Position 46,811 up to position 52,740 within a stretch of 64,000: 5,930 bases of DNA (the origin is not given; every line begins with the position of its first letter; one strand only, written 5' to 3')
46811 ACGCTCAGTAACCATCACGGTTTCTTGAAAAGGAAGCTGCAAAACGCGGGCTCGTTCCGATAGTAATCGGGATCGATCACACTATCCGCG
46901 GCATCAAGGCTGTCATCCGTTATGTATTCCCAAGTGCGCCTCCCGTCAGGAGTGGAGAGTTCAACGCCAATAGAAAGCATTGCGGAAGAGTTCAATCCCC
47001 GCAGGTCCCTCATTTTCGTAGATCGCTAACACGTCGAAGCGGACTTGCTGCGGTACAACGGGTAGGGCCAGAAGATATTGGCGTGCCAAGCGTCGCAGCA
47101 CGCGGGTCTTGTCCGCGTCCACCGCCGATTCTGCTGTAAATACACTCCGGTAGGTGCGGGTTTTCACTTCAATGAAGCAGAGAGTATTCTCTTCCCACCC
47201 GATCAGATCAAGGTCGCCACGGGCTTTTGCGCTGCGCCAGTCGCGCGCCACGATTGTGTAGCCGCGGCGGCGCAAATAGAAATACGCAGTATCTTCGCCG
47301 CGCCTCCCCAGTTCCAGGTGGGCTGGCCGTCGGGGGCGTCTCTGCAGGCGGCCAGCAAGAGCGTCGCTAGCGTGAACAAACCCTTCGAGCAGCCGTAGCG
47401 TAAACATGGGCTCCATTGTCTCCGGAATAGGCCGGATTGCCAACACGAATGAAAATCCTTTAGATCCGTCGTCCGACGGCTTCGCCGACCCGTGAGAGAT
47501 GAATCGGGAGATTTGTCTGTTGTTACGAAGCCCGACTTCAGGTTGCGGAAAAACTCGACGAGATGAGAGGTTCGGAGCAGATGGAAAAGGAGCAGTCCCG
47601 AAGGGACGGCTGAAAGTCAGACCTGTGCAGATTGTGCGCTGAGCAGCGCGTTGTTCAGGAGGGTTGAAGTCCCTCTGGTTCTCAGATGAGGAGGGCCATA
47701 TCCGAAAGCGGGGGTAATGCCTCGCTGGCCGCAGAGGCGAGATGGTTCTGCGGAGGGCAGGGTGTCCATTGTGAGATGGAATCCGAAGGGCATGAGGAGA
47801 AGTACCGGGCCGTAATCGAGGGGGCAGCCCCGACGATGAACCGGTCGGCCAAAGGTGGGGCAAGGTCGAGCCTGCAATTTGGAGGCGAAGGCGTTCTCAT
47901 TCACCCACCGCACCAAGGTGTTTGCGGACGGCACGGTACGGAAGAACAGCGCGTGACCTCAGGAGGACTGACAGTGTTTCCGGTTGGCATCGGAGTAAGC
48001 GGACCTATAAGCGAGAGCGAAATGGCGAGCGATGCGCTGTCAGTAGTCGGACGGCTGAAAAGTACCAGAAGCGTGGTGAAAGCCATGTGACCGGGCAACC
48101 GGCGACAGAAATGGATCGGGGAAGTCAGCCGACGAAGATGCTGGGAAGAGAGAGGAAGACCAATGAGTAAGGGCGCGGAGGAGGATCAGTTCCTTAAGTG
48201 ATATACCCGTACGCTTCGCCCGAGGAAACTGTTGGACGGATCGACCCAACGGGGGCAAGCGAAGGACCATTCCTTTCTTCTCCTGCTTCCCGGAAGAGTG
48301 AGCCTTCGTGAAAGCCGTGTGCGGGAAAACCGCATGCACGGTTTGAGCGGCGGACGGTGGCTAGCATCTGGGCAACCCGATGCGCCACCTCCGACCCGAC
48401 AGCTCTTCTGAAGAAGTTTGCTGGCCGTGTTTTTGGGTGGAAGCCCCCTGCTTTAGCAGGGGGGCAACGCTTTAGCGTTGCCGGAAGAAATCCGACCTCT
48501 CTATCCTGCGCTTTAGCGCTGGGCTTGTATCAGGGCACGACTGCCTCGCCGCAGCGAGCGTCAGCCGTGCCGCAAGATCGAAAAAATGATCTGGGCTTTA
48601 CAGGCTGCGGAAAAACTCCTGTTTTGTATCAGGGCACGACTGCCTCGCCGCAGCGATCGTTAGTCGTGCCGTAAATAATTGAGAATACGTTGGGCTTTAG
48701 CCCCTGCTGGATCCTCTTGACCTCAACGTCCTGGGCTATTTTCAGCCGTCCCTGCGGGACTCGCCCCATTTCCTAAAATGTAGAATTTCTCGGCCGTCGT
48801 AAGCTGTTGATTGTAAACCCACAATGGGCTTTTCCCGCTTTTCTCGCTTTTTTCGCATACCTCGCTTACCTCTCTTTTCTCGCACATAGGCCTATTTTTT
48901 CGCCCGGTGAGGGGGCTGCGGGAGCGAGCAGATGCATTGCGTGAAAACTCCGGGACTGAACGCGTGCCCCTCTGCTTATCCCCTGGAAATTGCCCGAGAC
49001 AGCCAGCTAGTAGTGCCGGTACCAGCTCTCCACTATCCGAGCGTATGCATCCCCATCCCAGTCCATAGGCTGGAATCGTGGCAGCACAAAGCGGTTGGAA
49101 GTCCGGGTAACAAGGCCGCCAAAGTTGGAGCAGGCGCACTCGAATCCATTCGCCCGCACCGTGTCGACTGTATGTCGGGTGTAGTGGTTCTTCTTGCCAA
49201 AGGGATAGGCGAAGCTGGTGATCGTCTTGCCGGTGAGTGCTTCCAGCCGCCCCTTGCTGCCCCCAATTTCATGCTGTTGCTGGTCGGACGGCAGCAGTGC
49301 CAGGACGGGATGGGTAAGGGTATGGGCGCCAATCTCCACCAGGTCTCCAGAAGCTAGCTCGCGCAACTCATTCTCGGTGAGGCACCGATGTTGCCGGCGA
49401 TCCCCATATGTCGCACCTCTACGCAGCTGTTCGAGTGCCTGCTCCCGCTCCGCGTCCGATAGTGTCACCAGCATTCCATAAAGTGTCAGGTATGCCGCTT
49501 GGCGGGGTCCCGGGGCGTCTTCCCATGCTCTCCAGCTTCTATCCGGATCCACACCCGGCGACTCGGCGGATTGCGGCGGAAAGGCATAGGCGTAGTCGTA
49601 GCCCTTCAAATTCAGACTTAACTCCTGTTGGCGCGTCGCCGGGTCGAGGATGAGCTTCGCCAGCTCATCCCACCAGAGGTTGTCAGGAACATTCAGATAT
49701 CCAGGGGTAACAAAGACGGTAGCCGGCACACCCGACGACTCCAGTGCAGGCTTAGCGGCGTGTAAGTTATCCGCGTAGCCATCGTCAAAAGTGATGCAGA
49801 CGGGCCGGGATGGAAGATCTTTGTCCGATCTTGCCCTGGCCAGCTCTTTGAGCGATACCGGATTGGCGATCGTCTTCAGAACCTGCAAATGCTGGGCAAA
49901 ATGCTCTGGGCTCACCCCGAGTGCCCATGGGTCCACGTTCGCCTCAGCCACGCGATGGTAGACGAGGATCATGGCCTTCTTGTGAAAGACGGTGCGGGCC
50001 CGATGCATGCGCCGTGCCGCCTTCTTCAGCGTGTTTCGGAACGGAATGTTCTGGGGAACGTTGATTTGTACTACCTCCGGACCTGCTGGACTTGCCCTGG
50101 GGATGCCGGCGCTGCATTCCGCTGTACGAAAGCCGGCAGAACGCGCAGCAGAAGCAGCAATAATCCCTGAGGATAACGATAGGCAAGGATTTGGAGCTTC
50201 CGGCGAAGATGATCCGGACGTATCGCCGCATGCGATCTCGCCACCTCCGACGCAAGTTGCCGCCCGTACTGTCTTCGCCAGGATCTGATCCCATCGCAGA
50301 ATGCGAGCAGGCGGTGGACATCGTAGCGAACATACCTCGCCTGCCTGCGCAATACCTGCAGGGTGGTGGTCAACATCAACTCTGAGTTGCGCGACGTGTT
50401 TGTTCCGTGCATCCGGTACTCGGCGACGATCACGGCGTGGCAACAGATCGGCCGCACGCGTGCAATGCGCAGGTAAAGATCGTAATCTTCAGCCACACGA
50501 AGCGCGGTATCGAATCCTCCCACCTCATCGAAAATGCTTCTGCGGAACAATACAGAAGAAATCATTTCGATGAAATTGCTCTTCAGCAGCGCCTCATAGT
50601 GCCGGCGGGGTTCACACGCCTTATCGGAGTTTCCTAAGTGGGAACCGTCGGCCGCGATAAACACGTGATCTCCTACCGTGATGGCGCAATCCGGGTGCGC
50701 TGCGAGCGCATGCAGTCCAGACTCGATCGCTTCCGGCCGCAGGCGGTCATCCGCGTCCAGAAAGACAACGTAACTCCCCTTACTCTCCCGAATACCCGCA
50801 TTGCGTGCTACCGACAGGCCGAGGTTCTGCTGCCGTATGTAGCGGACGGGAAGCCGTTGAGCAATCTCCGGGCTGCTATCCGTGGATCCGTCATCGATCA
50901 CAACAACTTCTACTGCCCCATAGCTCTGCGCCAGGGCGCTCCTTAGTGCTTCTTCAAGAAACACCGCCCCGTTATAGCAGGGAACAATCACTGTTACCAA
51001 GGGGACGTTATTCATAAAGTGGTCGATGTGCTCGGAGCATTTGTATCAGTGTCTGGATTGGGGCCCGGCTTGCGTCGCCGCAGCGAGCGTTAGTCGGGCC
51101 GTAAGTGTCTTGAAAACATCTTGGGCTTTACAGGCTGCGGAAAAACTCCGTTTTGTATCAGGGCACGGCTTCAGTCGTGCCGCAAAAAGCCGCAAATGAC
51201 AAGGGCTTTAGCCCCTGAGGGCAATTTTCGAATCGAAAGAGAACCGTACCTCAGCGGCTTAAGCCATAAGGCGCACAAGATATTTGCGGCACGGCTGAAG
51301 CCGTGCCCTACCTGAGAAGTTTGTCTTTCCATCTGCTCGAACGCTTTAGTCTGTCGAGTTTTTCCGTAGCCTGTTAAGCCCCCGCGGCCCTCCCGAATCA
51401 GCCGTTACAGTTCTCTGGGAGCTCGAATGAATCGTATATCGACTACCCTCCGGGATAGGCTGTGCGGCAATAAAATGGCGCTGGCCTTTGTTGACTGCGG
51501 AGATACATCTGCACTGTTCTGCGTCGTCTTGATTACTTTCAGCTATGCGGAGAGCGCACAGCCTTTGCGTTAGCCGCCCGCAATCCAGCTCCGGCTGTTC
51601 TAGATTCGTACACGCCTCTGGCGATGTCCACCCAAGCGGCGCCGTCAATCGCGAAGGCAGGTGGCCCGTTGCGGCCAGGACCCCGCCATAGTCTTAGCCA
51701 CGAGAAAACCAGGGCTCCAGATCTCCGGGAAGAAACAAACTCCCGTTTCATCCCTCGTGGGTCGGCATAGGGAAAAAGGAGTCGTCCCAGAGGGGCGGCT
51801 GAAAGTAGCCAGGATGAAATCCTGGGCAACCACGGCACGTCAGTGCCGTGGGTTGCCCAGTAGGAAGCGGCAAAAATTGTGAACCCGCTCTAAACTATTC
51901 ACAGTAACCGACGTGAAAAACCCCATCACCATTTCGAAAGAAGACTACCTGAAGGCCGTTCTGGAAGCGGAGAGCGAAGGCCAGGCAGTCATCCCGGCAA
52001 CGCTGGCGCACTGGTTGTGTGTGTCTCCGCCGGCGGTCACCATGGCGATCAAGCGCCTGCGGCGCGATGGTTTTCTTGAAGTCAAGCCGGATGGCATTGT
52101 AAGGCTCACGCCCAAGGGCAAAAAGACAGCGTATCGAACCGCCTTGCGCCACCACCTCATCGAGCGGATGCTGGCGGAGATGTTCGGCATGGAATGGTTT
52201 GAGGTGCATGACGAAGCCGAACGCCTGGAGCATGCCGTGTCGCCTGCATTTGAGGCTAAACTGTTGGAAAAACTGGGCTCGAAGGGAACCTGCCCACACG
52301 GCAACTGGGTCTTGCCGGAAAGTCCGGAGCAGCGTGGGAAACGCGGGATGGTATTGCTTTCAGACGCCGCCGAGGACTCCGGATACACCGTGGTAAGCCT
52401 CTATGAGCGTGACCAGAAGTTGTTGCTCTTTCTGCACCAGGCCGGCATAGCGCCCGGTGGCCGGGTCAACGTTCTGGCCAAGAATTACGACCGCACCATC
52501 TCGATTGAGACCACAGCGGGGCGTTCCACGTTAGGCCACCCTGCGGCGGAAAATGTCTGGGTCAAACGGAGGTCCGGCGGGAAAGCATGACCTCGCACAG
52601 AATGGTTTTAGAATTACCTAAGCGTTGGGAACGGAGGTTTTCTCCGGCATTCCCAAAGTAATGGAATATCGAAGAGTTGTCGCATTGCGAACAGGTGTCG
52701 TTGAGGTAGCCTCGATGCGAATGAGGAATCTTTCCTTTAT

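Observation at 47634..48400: Structurally complete but ORF-less group II intron in an intergenic repeat field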

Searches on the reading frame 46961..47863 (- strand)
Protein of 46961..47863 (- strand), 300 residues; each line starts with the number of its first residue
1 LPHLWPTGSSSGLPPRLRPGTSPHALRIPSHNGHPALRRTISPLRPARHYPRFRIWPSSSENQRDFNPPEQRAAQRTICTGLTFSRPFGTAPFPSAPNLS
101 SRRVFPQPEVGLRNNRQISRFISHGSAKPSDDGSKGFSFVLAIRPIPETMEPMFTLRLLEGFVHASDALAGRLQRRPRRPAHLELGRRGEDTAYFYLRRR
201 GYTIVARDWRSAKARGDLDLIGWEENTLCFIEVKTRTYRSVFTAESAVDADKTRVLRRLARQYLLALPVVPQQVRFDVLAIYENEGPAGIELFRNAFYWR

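Call 10: search_protein_families(library=pfam, proteins=[window:46961-47863:-], max_evalue=0.01)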
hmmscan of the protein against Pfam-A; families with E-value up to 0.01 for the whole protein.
window:46961-47863:- (300 aa): 1 family
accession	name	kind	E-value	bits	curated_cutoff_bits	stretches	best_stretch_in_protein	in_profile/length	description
PF02021.23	UPF0102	-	4e-21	75.6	23.6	1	189-281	1-80/80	Uncharacterised protein family UPF0102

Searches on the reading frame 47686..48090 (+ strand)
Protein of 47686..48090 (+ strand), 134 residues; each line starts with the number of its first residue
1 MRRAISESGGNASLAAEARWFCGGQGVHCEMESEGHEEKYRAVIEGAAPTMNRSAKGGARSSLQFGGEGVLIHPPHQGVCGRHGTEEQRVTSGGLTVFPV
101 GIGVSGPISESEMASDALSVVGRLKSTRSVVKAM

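Call 10: search_protein_families(library=pfam, proteins=[window:47686-48090:+], max_evalue=0.01)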
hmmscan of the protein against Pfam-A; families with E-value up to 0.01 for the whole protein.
window:47686-48090:+ (134 aa): 0 families

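Call 41: find_encoding_contigs(protein=window:47686-48090:+, flank=10000, max_places=10)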
Protein window:47686-48090:+ (134 aa): no gene with exactly this product is on record in the collection.

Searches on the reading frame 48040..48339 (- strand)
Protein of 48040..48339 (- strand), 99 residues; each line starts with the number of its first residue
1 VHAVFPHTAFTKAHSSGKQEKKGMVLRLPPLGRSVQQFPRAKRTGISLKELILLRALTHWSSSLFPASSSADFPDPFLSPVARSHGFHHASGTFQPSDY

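Call 42: find_encoding_contigs(protein=window:48040-48339:-, flank=10000, max_places=10)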
Protein window:48040-48339:- (99 aa): no gene with exactly this product is on record in the collection.

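Call 63: find_homologous_proteins(query=window:48040-48339:-, max_evalue=0.001)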
Query window:48040-48339:- (99 aa): 7 proteins with E <= 0.001 among 16 candidates.
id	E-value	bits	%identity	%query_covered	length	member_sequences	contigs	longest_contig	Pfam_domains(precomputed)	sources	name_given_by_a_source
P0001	1.2e-18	85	80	57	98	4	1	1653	-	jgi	jgi:hypothetical protein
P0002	3.9e-18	83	64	78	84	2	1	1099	-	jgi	jgi:hypothetical protein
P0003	3.3e-14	71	69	59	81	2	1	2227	-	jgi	jgi:hypothetical protein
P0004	8.3e-14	69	69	59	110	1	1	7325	-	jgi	jgi:hypothetical protein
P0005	5.2e-12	64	54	55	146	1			-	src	-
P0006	2.3e-11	62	54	55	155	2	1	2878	-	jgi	-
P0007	3.2e-9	55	66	55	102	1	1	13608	-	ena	-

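Call 65: find_encoding_contigs(protein=P0007, flank=6000, max_places=4)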
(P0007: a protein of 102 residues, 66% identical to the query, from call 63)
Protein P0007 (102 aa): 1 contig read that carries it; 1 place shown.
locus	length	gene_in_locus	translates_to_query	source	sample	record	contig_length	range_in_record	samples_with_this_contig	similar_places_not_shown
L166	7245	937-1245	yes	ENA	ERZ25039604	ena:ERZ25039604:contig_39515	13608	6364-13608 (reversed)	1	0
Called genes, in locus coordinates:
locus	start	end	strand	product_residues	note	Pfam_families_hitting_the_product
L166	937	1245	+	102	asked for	-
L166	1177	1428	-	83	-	-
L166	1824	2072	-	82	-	PF00857:Isochorismatase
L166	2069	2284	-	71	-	-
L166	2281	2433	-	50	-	-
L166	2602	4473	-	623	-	-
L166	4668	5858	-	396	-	PF01734:Patatin (weak)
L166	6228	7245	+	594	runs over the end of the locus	PF00034:Cytochrom_C (faint), PF13442:Cytochrome_CBB3 (faint), PF21419:RoxA-like_Cyt-c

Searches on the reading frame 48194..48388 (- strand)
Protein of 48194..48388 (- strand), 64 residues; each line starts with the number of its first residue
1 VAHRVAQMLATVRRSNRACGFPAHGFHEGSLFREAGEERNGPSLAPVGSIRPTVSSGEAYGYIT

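Call 77: find_homologous_proteins(query=window:48194-48388:-, max_evalue=0.001)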
Query window:48194-48388:- (64 aa): 1 proteins with E <= 0.001 among 1 candidates.
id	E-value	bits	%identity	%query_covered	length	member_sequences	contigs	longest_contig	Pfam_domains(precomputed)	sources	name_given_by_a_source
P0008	2.2e-8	51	87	47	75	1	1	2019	-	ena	-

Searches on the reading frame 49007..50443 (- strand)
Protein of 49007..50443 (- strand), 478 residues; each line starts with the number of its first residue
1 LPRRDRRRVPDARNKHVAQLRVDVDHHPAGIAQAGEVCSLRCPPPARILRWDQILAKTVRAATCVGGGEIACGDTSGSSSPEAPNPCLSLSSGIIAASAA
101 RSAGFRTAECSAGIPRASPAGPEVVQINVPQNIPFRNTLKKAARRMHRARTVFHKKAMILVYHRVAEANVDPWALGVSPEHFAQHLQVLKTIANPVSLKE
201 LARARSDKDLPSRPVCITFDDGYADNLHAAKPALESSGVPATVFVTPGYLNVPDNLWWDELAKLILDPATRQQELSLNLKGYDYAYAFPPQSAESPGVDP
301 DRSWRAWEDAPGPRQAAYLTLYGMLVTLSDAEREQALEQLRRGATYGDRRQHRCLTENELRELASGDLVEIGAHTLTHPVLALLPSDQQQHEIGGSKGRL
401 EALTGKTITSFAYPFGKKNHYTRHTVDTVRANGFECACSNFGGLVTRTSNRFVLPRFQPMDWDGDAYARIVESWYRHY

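Call 10: search_protein_families(library=pfam, proteins=[window:49007-50443:-], max_evalue=0.01)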
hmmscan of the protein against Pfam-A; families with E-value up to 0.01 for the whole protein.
window:49007-50443:- (478 aa): 1 family
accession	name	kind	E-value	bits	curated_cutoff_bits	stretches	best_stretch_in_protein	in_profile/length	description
PF01522.26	Polysacc_deac_1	-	1.8e-20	73.6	23.1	2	357-425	48-115/124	Polysaccharide deacetylase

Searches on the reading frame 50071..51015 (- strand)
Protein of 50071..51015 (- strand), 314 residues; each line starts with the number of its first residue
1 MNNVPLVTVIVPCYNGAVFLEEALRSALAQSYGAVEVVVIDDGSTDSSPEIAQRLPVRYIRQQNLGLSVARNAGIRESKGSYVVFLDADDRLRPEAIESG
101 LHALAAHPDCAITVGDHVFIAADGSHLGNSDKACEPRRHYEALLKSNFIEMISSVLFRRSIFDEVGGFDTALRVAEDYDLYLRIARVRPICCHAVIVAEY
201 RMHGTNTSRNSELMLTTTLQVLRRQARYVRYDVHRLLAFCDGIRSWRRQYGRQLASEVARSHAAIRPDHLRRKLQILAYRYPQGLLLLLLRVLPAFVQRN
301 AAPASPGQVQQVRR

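Call 10: search_protein_families(library=pfam, proteins=[window:50071-51015:-], max_evalue=0.01)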
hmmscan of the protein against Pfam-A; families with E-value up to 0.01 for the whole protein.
window:50071-51015:- (314 aa): 7 families
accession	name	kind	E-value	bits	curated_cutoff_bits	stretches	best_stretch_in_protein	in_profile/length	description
PF00535.33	Glycos_transf_2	-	3e-35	122.1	23.3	1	8-165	1-167/168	Glycosyl transferase family 2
PF10111.15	Glyco_tranf_2_2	-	3e-18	66.7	27.3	1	8-207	1-222/276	Glycosyltransferase like family 2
PF13641.12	Glyco_tranf_2_3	-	3.5e-18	66.9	27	1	7-186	3-196/230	Glycosyltransferase like family 2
PF13632.12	Glyco_trans_2_3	-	1.2e-09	38.7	27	1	82-255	1-164/198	Glycosyl transferase family group 2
PF13506.12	Glyco_transf_21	-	0.00014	21.8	21.7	1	73-228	24-172/174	Glycosyl transferase family 21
PF13704.12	Glyco_tranf_2_4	-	0.0031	18.4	27.5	0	15-90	2-82/98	Glycosyl transferase family 2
PF12804.13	NTP_transf_3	-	0.0038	17.9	27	0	14-116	21-124/160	MobA-like NTP transferase domain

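Call 22: find_encoding_contigs(protein=window:50071-51015:-, flank=10000, max_places=6)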
Protein window:50071-51015:- (314 aa): 1 contig read that carries it; 1 place shown.
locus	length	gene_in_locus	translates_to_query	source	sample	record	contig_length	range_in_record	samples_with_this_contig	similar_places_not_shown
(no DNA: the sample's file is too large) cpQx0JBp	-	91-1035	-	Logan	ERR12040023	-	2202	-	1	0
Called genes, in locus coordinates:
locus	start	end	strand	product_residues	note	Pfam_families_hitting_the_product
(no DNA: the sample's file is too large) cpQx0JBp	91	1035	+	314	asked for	PF00535:Glycos_transf_2, PF10111:Glyco_tranf_2_2, PF13641:Glyco_tranf_2_3, PF13632:Glyco_trans_2_3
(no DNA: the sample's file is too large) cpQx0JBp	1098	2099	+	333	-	PF01522:Polysacc_deac_1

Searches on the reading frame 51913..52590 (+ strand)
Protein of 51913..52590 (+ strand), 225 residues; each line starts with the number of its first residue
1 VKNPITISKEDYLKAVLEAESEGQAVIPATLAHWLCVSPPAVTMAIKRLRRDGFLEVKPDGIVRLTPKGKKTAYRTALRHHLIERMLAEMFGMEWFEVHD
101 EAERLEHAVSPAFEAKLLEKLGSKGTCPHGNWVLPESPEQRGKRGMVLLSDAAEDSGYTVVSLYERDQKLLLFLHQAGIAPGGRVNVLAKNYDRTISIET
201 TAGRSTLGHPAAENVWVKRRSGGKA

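Call 10: search_protein_families(library=pfam, proteins=[window:51913-52590:+], max_evalue=0.01)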
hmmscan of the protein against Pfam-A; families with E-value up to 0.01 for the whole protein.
window:51913-52590:+ (225 aa): 4 families
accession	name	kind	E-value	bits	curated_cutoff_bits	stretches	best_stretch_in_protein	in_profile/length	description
PF02742.21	Fe_dep_repr_C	-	4.8e-21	75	27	1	66-131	1-66/70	Iron dependent repressor, metal binding and dimerisation domain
PF01325.25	Fe_dep_repress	-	1.5e-11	44.7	26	1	8-61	5-58/60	Iron dependent repressor, N-terminal DNA binding domain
PF04023.20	FeoA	-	2.4e-07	31.1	23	1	148-218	2-73/74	FeoA domain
PF01047.28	MarR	-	0.0013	19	24.6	1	29-60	21-52/59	MarR family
